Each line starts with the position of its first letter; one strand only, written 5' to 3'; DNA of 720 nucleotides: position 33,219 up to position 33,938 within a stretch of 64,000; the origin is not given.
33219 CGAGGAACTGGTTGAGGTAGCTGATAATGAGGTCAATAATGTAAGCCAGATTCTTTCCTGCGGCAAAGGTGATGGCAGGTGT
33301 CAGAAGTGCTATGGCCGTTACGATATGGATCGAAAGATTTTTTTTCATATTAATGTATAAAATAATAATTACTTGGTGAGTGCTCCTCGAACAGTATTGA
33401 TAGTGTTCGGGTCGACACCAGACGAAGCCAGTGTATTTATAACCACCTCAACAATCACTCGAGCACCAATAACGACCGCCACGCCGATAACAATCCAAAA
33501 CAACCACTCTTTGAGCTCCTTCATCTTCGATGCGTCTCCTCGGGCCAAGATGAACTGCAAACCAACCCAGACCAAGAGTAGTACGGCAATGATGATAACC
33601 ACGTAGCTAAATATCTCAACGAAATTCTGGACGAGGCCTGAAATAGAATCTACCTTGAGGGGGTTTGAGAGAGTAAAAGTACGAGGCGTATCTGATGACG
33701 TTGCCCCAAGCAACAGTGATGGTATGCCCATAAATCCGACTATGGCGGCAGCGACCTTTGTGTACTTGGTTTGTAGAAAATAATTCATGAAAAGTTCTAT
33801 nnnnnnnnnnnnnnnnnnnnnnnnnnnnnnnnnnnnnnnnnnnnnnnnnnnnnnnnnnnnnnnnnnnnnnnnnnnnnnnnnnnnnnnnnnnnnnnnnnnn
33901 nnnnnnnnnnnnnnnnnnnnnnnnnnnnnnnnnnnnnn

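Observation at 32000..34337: Tandem array of five paralogous two-TM T4SS-pilin-like genes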

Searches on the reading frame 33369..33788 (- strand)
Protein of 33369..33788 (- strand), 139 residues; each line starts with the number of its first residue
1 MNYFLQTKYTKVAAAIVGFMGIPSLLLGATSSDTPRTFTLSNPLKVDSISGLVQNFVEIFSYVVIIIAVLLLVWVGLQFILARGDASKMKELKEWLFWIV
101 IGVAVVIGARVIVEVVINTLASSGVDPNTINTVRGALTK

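Call 3: search_protein_families(library=pfam, proteins=[window:33369-33788:-], max_evalue=1)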
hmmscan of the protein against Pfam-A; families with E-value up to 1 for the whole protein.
window:33369-33788:- (139 aa): 8 families
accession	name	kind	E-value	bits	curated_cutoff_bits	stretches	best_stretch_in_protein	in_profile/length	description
PF18895.5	T4SS_pilin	-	4.3e-11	43.2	26.6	1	46-116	2-71/71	Type IV secretion system pilin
PF04956.18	TrbC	-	3.8e-09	37.1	27.9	1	31-114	34-96/98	TrbC/VIRB2 pilin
PF04290.18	DctQ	-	0.00024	21.5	28.3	1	47-119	55-129/132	Tripartite ATP-independent periplasmic transporters, DctQ component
PF14110.11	DUF4282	-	0.021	15.9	27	1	60-119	15-74/86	Domain of unknown function (DUF4282)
PF06781.17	CrgA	-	0.07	13.7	24.8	1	59-106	34-80/89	Cell division protein CrgA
PF24357.1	TMD0_ABC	-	0.1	13.1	27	1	62-123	28-88/159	ABC transporter TMD0 domain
PF20556.3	DUF6768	-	0.21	11.7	27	1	55-113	41-95/123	Family of unknown function (DUF6768)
PF06196.17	DUF997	-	0.28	11.6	26.3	1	62-112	8-61/77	Protein of unknown function (DUF997)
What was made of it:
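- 33369..33788 (-): g2: 139-aa VirB2-like pilin paralogue. It is the only one that also passes the TrbC/VirB2 model. PF18895 43.2 bits and PF04956 37.1 bits against a cut-off of 27.9 (call 3).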

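Call 4: search_protein_families(library=ncbifam, proteins=[window:33369-33788:-], max_evalue=1)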
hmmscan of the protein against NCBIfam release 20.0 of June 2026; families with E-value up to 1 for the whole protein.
window:33369-33788:- (139 aa): 4 families
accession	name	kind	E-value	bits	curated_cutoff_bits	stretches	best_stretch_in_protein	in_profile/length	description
NF045890.1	conj_pls20_p028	equivalog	2.3e-06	26.7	150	1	38-120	47-120/377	pLS20_p028 family conjugation system transmembrane protein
NF045849.1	ICE_MMCAP2_0565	equivalog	3.9e-05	23.2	40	1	47-119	7-79/80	Mbov_0395 family pilin-like conjugal transfer protein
NF001194.0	PRK00159.1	equivalog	0.024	14.8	102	1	60-106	31-78/87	cell division protein CrgA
NF004930.0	PRK06287.1-1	subfamily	0.044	13.7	142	1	31-84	56-108/110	cobalt transport protein CbiN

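Call 12: find_encoding_contigs(protein=window:33369-33788:-, flank=10000, max_places=6)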
Protein window:33369-33788:- (139 aa): 23 contigs read that carry it; 6 places shown.
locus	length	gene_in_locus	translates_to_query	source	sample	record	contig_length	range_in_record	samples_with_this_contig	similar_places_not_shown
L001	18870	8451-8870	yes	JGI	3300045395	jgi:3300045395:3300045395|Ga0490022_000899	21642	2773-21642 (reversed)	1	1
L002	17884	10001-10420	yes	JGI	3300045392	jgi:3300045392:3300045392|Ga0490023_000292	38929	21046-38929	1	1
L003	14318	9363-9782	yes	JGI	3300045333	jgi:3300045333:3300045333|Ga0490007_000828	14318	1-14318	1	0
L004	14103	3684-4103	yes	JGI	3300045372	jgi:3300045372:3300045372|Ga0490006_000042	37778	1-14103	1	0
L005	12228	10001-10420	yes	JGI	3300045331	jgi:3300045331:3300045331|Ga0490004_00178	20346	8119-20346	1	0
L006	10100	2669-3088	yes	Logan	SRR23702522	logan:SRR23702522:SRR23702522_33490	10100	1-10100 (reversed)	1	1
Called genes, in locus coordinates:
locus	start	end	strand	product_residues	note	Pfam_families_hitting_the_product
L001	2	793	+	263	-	?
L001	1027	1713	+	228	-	-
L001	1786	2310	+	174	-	PF04011:LemA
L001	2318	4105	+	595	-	PF09972:DUF2207, PF20990:DUF2207_C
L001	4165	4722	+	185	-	PF04011:LemA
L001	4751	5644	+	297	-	PF04536:TPM_phosphatase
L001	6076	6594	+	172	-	PF01135:PCMT (weak), PF01728:FtsJ, PF01209:Ubie_methyltran, PF02475:TRM5-TYW2_MTfase, PF13847:Methyltransf_31, PF08241:Methyltransf_11, PF08242:Methyltransf_12, PF13649:Methyltransf_25, +3 more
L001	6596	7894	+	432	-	PF01547:SBP_bac_1, PF13416:SBP_bac_8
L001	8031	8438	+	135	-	PF18895:T4SS_pilin (weak)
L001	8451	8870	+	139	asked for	PF04956:TrbC, PF18895:T4SS_pilin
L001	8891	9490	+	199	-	PF18895:T4SS_pilin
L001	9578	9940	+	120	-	PF18895:T4SS_pilin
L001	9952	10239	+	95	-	PF18895:T4SS_pilin (weak)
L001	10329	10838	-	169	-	-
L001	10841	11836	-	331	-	-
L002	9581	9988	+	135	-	PF18895:T4SS_pilin (weak)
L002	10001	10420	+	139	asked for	PF04956:TrbC, PF18895:T4SS_pilin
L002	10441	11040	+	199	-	PF18895:T4SS_pilin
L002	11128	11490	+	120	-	PF18895:T4SS_pilin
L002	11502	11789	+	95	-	PF18895:T4SS_pilin (weak)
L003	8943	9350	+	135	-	PF18895:T4SS_pilin (weak)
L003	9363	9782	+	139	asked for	PF04956:TrbC, PF18895:T4SS_pilin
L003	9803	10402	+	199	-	PF18895:T4SS_pilin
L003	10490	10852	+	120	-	PF18895:T4SS_pilin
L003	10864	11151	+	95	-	PF18895:T4SS_pilin (weak)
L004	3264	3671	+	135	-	PF18895:T4SS_pilin (weak)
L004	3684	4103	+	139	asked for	PF04956:TrbC, PF18895:T4SS_pilin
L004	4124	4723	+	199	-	PF18895:T4SS_pilin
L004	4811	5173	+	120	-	PF18895:T4SS_pilin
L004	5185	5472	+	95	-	PF18895:T4SS_pilin (weak)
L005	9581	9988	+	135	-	PF18895:T4SS_pilin (weak)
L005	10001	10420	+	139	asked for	PF04956:TrbC, PF18895:T4SS_pilin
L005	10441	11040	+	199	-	PF18895:T4SS_pilin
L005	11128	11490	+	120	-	PF18895:T4SS_pilin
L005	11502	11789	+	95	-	PF18895:T4SS_pilin (weak)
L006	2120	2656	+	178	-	PF18895:T4SS_pilin (weak)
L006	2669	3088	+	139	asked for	PF04956:TrbC, PF18895:T4SS_pilin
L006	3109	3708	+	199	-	PF18895:T4SS_pilin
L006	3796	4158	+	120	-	PF18895:T4SS_pilin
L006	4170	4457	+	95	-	PF18895:T4SS_pilin (weak)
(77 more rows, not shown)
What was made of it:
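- Checked: Independent gene calls on six metagenome contigs give the same genes (call 12).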

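Call 14: find_homologous_proteins(query=window:33369-33788:-, max_evalue=0.001)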
Query window:33369-33788:- (139 aa): 141 proteins with E <= 0.001 among 163 candidates; the best 120 are listed.
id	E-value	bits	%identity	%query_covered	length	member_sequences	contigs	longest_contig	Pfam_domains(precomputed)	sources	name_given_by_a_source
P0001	5.7e-80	283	100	100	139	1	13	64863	PF18895.6,PF04956.19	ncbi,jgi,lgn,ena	jgi:hypothetical protein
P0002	6.3e-66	238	83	100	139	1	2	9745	PF18895.6,PF04956.19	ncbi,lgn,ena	-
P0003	3.9e-58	213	79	100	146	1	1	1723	PF18895.6,PF04956.19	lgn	-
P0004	1.4e-57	211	77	100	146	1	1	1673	PF18895.6,PF04956.19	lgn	-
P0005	9.2e-51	189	67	100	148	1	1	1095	PF18895.6,PF04956.19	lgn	-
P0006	2.3e-48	181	76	83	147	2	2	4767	PF18895.6,PF04956.19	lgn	-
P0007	3.7e-45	171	70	85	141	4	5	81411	PF26635.1,PF18895.6,PF04956.19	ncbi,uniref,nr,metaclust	ncbi:MAG: hypothetical protein A3C79_01655 [Candidatus Taylorbacteria bacterium RIFCSPHIGHO2_02_FULL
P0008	4.9e-44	167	62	96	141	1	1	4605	PF18895.6,PF04956.19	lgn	-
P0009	5.4e-44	167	65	88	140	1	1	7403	PF26635.1,PF18895.6,PF04956.19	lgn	-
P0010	2.8e-43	165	59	98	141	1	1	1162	PF26635.1,PF18895.6,PF04956.19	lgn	-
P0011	2.8e-43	165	66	86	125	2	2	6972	PF26635.1,PF18895.6,PF04956.19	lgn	-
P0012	9.6e-40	153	67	79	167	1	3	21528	PF26635.1,PF18895.6,PF04956.19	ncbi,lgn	-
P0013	1.2e-39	153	65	82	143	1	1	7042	PF18895.6,PF04956.19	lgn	-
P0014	2.7e-39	152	72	73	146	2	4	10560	PF18895.6,PF04956.19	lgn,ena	-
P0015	3.2e-39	152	57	100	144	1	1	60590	PF18895.6,PF04956.19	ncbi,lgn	-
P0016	3.6e-39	151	69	78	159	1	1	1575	PF18895.6,PF04956.19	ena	-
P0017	8.5e-39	150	67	77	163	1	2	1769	PF18895.6,PF04956.19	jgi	jgi:hypothetical protein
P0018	8.5e-39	150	69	79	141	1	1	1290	PF18895.6,PF04956.19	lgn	-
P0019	1.4e-38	150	70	74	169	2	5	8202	PF18895.6,PF04956.19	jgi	jgi:hypothetical protein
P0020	1.5e-38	149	63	84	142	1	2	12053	PF04290.19,PF18895.6,PF04956.19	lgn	-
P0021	1.9e-38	149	66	78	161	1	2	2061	PF26635.1,PF18895.6,PF04956.19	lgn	-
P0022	2.4e-38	149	67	76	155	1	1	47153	PF18895.6,PF04956.19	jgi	jgi:hypothetical protein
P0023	6.4e-38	147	68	69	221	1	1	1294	PF26635.1,PF18895.6,PF04956.19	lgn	-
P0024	1.0e-37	147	72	73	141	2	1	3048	PF18895.6,PF04956.19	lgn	-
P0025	2.8e-37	145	71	72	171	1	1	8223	PF18895.6,PF04956.19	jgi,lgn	jgi:hypothetical protein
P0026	3.3e-37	145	69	77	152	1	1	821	PF18895.6,PF04956.19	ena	-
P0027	3.7e-37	145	63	80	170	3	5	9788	PF18895.6,PF04956.19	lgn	-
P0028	4.7e-37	145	69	74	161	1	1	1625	PF26635.1,PF18895.6,PF04956.19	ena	-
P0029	6.8e-37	144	65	78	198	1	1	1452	PF18895.6,PF04956.19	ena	-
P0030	7.3e-37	144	69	77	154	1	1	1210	PF18895.6,PF04956.19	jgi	jgi:prepilin signal peptidase PulO-like enzyme (type II secretory pathway)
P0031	7.7e-37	144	62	77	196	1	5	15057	PF26635.1,PF18895.6,PF04956.19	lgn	-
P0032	8.0e-37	144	67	76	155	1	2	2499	PF26635.1,PF18895.6,PF04956.19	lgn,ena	-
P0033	9.0e-37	144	67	76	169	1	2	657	PF18895.6,PF04956.19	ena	-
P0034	1.1e-36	143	63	76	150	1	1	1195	PF04290.19,PF26635.1,PF18895.6,PF04956.19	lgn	-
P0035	2.2e-36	142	66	78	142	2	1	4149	PF18895.6,PF04956.19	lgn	-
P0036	3.6e-36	142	57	96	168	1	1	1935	PF18895.6,PF04956.19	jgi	jgi:hypothetical protein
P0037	3.9e-36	142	65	81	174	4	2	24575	PF18895.6,PF04956.19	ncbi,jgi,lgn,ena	-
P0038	5.0e-36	141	63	81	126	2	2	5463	PF18895.6,PF04956.19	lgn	-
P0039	5.1e-36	141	64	77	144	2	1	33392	PF18895.6,PF04956.19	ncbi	ncbi:MAG: TrbC/VirB2 family protein [Patescibacteria group bacterium]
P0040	8.1e-36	141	65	80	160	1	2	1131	PF18895.6,PF04956.19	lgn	-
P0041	8.9e-36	140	68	75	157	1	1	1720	PF18895.6,PF04956.19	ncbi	-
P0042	1.5e-35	140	65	79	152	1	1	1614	PF18895.6,PF04956.19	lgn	-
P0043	2.0e-35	139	65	79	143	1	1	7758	PF18895.6,PF04956.19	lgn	-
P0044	2.7e-35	139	65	79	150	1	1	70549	PF18895.6,PF04956.19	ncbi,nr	ncbi:MAG: hypothetical protein KBC33_02180 [Candidatus Pacebacteria bacterium]|nr:hypothetical prote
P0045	2.7e-35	139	63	81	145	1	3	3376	PF18895.6,PF04956.19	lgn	-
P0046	3.3e-35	139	65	78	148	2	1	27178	PF18895.6,PF04956.19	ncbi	ncbi:MAG: hypothetical protein AAB470_03110 [Patescibacteria group bacterium]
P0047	3.4e-35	139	62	73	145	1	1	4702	PF26635.1,PF18895.6,PF04956.19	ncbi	-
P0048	3.9e-35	138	69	75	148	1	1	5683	PF18895.6,PF04956.19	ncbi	-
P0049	4.9e-35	138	68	73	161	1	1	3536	PF18895.6,PF04956.19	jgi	-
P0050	8.2e-35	137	63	78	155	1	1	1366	PF18895.6,PF04956.19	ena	-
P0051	1.8e-34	136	64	79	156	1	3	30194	PF18895.6,PF04956.19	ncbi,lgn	-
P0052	2.2e-34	136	60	78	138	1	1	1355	PF18895.6,PF04956.19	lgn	-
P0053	3.3e-34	135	65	76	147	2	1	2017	PF18895.6,PF04956.19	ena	-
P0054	3.4e-34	135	62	78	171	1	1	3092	PF18895.6,PF04956.19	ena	-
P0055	4.0e-34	135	66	78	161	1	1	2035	PF18895.6,PF04956.19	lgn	-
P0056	4.7e-34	135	61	80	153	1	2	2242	PF18895.6,PF04956.19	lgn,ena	-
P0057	9.6e-34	134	64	78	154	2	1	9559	PF18895.6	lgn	-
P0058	1.6e-33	133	56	85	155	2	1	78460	PF18895.6,PF04956.19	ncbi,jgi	ncbi:MAG: Type secretion system pilin [Candidatus Parcubacteria bacterium]|jgi:hypothetical protein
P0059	5.1e-33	132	57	86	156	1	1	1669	PF18895.6,PF04956.19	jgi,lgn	jgi:hypothetical protein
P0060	5.6e-33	131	64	72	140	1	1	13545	PF18895.6,PF04956.19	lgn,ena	-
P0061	8.4e-33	131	61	78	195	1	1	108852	PF18895.6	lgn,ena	-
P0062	1.3e-32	130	64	75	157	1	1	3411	PF26635.1,PF18895.6,PF04956.19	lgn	-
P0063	1.3e-32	130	61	79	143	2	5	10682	PF18895.6,PF04956.19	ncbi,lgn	-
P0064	1.5e-32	130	58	79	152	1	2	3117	PF26635.1,PF18895.6,PF04956.19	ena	-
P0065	2.2e-32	130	56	85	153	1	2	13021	PF18895.6,PF04956.19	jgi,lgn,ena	jgi:hypothetical protein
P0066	3.7e-32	129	58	81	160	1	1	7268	PF26635.1,PF18895.6,PF04956.19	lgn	-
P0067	6.4e-32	128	63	73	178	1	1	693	PF18895.6,PF04956.19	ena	-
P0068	6.7e-32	128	59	78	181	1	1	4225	PF18895.6,PF04956.19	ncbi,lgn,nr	ncbi:MAG: TrbC/VirB2 family protein [Patescibacteria group bacterium]|nr:TrbC/VirB2 family protein [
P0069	6.8e-32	128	57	83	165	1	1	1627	PF18895.6,PF04956.19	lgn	-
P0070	8.7e-32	128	59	77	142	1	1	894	PF18895.6,PF04956.19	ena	-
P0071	1.9e-31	127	52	98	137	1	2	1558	PF18895.6,PF04956.19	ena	-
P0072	3.1e-31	126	59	85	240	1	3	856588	PF18895.6,PF04956.19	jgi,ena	-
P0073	6.4e-31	125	61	77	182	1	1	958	PF18895.6,PF04956.19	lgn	-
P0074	7.7e-31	125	56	83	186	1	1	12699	PF18895.6,PF04956.19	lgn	-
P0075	8.0e-31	124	61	73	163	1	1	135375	PF18895.6,PF04956.19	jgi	jgi:hypothetical protein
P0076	8.8e-31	124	68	71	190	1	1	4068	PF18895.6,PF04956.19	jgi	jgi:hypothetical protein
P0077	1.0e-30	124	59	79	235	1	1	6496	PF18895.6,PF04956.19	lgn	-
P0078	1.5e-30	124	60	73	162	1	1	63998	PF18895.6,PF04956.19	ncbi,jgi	-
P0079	2.5e-30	123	60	73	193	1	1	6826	PF18895.6,PF04956.19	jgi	-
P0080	2.6e-30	123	55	78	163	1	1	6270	PF18895.6,PF04956.19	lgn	-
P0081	2.9e-30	123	62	78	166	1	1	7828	PF18895.6,PF04956.19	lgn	-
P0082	3.3e-30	122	59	73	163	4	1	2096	PF18895.6,PF04956.19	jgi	jgi:hypothetical protein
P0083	4.0e-30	122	54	92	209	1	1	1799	PF18895.6,PF04956.19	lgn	-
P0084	5.2e-30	122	60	76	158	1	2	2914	PF26635.1,PF18895.6,PF04956.19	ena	-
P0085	6.1e-30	122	57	84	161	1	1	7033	PF18895.6,PF04956.19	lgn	-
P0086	6.9e-30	121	58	80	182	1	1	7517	PF18895.6,PF04956.19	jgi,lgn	-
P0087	1.2e-29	121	63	70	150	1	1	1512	PF18895.6,PF04956.19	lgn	-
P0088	1.2e-29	121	59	73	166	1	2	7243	PF18895.6,PF04956.19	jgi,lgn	-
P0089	3.0e-29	119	59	72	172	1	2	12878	PF18895.6,PF04956.19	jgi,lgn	jgi:cytochrome bd-type quinol oxidase subunit 2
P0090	3.6e-29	119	54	82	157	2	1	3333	PF18895.6,PF04956.19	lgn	-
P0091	4.2e-29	119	59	77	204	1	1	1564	PF18895.6,PF04956.19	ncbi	-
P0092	4.6e-29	119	55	84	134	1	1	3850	PF18895.6,PF04956.19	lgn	-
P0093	5.6e-29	119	54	82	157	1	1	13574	PF18895.6,PF04956.19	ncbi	-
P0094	5.8e-29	118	55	77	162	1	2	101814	PF18895.6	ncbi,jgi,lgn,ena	ncbi:MAG: hypothetical protein WCW03_00405 [Candidatus Paceibacterota bacterium]|jgi:hypothetical pr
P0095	6.1e-29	118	56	77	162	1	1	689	PF18895.6,PF04956.19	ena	-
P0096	1.3e-28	117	60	73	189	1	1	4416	PF26635.1,PF18895.6,PF04956.19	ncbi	-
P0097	1.9e-28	117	60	73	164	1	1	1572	PF18895.6,PF04956.19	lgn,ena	-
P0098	8.9e-28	115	52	78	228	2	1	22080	PF18895.6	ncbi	ncbi:MAG: pilin [Candidatus Paceibacterota bacterium]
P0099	1.1e-27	114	56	79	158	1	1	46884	PF18895.6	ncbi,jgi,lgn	ncbi:MAG: hypothetical protein WC666_02865 [Candidatus Paceibacterota bacterium]|jgi:hypothetical pr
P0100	1.3e-27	114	53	78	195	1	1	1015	PF18895.6,PF04956.19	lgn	-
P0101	1.3e-27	114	51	76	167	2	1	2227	PF18895.6,PF04956.19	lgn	-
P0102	1.4e-27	114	55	79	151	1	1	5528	PF18895.6,PF04956.19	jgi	-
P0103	2.0e-27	114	61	73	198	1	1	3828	PF18895.6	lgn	-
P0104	2.2e-27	113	54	79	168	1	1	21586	PF18895.6,PF04956.19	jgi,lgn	-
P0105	2.7e-27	113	53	78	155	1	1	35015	PF18895.6,PF04956.19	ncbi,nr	ncbi:MAG: TrbC/VirB2 family protein [Patescibacteria group bacterium]|nr:TrbC/VirB2 family protein [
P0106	4.0e-27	113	60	69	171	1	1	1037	PF18895.6,PF04956.19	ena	-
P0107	4.4e-27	112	56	75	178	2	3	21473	PF18895.6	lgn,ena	-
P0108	4.5e-27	112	55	77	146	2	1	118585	PF18895.6,PF02322.21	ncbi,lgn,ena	-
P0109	6.3e-27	112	58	73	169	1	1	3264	PF18895.6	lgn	-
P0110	7.1e-27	112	59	71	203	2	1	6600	PF18895.6,PF04956.19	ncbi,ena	ncbi:MAG TPA: pilin [Candidatus Paceibacterota bacterium]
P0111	8.1e-27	112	46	95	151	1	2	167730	PF18895.6,PF04956.19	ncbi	-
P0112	1.2e-26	111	53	76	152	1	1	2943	PF18895.6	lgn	-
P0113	1.3e-26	111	48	92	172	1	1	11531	PF18895.6,PF04956.19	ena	-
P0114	1.3e-26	111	53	76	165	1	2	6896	PF18895.6,PF04956.19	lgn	-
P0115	1.7e-26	111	49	81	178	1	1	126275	PF18895.6,PF04956.19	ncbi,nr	ncbi:MAG: hypothetical protein KGI69_01920 [Patescibacteria group bacterium]|nr:hypothetical protein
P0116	2.8e-26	110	57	71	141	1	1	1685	PF18895.6,PF04956.19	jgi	-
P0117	3.3e-26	110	53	72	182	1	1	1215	PF18895.6,PF04956.19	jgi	jgi:hypothetical protein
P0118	3.5e-26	109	54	78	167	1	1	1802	PF18895.6,PF04956.19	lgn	-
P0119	4.9e-26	109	50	96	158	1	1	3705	PF04956.19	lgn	-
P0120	5.5e-26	109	54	73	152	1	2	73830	PF18895.6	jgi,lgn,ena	-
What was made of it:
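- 33369..33788 (-): 141 homologues, almost all annotated PF18895 + PF04956, from Taylorbacteria / Paceibacterota / Patescibacteria (call 14).
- Sources name homologues as TrbC/VirB2 family or pilin (call 14).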

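Call 18: list_cluster_members(proteins=[P0001, P0002, P0007, P0072])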
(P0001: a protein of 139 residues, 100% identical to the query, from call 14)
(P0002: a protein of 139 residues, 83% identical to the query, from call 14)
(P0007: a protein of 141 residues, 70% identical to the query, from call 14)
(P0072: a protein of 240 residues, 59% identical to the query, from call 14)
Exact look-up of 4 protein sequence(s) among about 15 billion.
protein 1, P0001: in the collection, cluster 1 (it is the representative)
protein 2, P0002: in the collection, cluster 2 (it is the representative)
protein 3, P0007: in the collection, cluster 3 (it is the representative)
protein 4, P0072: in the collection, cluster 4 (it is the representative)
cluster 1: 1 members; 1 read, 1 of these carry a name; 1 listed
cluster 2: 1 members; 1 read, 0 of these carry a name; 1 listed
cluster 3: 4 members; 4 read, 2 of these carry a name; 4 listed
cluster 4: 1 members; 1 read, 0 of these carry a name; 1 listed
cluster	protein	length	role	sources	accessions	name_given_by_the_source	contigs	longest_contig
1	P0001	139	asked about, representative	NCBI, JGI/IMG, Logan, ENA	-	hypothetical protein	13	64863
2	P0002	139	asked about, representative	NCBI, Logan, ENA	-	-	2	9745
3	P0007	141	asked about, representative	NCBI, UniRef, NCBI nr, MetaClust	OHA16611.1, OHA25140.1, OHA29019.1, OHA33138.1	MAG: hypothetical protein A3C79_01655 [Candidatus Taylorbacteria bacterium ... | Uncharacterized protein n=1 Tax=Candidatus Taylorbacteria bacterium ... | MAG: hypothetical protein A2830_03810 [Candidatus Taylorbacteria bacterium ...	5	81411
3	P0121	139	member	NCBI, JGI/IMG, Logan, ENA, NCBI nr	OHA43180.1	MAG: hypothetical protein A3G04_03020 [Candidatus Taylorbacteria bacterium ...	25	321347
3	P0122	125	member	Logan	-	-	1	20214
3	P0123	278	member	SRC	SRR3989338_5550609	-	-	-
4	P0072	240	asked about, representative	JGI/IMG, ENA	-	-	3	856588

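Call 24: find_encoding_contigs(protein=P0121, flank=10000, max_places=2)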
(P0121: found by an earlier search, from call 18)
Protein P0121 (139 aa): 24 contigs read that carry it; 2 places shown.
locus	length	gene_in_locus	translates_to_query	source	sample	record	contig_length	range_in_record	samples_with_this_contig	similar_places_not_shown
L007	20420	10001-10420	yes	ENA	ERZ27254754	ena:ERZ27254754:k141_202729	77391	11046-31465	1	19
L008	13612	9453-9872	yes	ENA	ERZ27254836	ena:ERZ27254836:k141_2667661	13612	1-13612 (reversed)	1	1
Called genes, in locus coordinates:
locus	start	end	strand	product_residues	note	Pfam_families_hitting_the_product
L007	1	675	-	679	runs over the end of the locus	PF00753:Lactamase_B, PF12706:Lactamase_B_2, PF23023:Anti-Pycsar_Apyc1 (faint), PF22505:RNase_J_b_CASP, PF07521:RMMBL (weak), PF17770:RNase_J_C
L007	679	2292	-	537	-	PF00496:SBP_bac_5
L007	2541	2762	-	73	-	PF03840:SecG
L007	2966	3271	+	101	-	PF00166:Cpn10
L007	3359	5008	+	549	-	PF00118:Cpn60_TCP1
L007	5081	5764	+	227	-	PF21827:New_glue (weak)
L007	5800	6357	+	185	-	PF04011:LemA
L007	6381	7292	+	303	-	PF04536:TPM_phosphatase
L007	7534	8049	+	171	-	PF01135:PCMT (weak), PF05175:MTS (weak), PF13489:Methyltransf_23 (weak), PF01209:Ubie_methyltran, PF01728:FtsJ (weak), PF13847:Methyltransf_31, PF08241:Methyltransf_11, PF13649:Methyltransf_25, +1 more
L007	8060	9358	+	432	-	PF01547:SBP_bac_1, PF13416:SBP_bac_8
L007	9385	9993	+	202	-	-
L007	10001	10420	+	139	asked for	PF04956:TrbC, PF26635:DUF8208 (weak), PF18895:T4SS_pilin (weak)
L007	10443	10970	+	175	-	PF18895:T4SS_pilin (weak)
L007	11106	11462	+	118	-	PF18895:T4SS_pilin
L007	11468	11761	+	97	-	-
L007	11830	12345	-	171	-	-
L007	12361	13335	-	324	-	-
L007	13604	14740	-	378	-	-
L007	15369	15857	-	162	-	-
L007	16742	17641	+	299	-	PF01029:NusB, PF00293:NUDIX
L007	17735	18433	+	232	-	PF22935:RM44_endonuclase, PF14622:Ribonucleas_3_3, PF00636:Ribonuclease_3, PF00035:dsrm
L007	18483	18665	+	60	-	-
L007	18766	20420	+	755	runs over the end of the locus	PF02463:SMC_N, PF13175:AAA_15, PF13476:AAA_23 (weak), PF13304:AAA_21 (weak)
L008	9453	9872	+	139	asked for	PF04956:TrbC, PF26635:DUF8208 (weak), PF18895:T4SS_pilin (weak)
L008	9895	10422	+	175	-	PF18895:T4SS_pilin (weak)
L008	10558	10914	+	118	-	PF18895:T4SS_pilin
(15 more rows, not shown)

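Call 25: find_encoding_contigs(protein=P0072, flank=10000, max_places=1)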
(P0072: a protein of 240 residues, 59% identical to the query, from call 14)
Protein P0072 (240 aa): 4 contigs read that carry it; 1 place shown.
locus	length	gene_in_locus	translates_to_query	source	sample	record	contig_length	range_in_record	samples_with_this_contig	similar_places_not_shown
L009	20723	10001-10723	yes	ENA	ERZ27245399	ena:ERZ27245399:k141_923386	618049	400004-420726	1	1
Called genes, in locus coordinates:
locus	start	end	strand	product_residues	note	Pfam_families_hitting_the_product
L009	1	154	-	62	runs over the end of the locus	-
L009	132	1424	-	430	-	PF21543:CvfB_2nd (faint), PF23459:S1_RRP5 (faint), PF00575:S1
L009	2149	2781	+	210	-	PF13483:Lactamase_B_3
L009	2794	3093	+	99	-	-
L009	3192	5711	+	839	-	PF00521:DNA_topoisoIV, PF03989:DNA_gyraseA_C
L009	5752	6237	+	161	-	-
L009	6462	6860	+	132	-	-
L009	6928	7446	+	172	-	PF01135:PCMT (weak), PF13489:Methyltransf_23, PF01209:Ubie_methyltran, PF01728:FtsJ (weak), PF13847:Methyltransf_31, PF08241:Methyltransf_11, PF08242:Methyltransf_12, PF13649:Methyltransf_25, +1 more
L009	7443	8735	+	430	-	PF01547:SBP_bac_1, PF13416:SBP_bac_8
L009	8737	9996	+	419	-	PF18895:T4SS_pilin (weak)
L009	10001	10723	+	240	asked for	PF04956:TrbC (faint), PF18895:T4SS_pilin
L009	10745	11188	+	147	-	PF18895:T4SS_pilin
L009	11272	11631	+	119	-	PF18895:T4SS_pilin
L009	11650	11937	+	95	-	PF18895:T4SS_pilin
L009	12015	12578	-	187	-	-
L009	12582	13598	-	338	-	-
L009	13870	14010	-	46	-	-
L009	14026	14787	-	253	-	-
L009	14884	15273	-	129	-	-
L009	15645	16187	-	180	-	PF00293:NUDIX (weak)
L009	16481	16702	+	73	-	PF01783:Ribosomal_L32p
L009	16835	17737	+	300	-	PF01029:NusB, PF00293:NUDIX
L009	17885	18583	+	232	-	PF22935:RM44_endonuclase, PF14622:Ribonucleas_3_3, PF00636:Ribonuclease_3, PF00035:dsrm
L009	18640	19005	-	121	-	PF05635:23S_rRNA_IVP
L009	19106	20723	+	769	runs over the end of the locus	PF00005:ABC_tran (faint), PF02463:SMC_N, PF13175:AAA_15 (weak), PF13476:AAA_23, PF13304:AAA_21 (weak)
